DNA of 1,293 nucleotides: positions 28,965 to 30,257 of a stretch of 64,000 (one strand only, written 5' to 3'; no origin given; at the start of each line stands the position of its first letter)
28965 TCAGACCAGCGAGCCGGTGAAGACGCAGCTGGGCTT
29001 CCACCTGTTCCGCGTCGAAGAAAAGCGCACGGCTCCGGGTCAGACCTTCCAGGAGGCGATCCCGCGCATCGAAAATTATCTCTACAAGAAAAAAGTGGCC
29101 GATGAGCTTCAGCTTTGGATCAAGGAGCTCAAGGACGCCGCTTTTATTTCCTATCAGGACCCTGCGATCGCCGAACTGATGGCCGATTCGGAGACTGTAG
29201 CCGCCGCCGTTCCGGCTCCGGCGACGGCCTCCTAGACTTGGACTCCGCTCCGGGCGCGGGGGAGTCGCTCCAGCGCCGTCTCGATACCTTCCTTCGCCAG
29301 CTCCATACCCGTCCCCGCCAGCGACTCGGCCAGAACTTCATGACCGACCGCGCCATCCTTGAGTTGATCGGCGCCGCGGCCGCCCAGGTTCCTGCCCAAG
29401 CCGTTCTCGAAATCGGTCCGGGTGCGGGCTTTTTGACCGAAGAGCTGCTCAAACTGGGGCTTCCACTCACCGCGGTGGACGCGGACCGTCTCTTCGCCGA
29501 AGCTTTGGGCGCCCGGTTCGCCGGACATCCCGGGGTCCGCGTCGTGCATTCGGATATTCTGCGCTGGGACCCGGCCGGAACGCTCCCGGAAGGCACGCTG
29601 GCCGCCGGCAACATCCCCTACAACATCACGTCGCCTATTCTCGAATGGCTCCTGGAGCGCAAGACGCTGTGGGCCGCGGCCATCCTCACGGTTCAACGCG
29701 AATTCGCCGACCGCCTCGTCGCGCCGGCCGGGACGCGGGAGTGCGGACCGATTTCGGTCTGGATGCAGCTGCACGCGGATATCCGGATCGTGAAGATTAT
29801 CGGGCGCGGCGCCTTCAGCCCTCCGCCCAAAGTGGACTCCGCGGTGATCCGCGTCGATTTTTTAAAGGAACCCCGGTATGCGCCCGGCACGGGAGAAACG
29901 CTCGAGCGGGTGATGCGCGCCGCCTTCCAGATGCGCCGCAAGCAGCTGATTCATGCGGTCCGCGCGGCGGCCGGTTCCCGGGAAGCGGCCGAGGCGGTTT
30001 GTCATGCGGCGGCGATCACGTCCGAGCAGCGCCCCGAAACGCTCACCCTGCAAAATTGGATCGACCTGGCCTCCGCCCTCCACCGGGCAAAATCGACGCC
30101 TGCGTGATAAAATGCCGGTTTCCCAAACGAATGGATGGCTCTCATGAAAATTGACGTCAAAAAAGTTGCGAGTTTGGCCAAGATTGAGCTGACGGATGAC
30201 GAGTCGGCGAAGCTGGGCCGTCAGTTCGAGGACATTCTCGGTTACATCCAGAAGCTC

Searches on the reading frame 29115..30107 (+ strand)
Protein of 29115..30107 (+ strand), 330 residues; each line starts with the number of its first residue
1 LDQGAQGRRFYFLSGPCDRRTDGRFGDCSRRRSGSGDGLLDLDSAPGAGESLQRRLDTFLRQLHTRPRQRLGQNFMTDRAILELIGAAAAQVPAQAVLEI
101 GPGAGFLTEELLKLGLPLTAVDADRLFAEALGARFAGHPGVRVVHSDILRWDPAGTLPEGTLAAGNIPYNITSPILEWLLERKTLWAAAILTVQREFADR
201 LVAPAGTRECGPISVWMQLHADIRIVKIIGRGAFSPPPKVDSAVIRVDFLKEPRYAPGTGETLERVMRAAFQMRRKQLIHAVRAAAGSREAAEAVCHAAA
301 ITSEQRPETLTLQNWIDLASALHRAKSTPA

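Call 26: search_protein_families(library=pfam, proteins=[window:29115-30107:+], max_evalue=0.01)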
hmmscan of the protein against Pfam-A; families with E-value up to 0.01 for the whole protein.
window:29115-30107:+ (330 aa): 3 families
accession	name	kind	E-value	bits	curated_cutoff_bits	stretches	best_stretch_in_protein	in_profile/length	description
PF00398.26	RrnaAD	-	1.6e-45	155.7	24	1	68-317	5-256/263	Ribosomal RNA adenine dimethylase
PF13649.12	Methyltransf_25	-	0.0011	20.1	27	1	97-153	1-60/97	Methyltransferase domain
PF08242.18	Methyltransf_12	-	0.0051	17.9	30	0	98-158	1-63/98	Methyltransferase domain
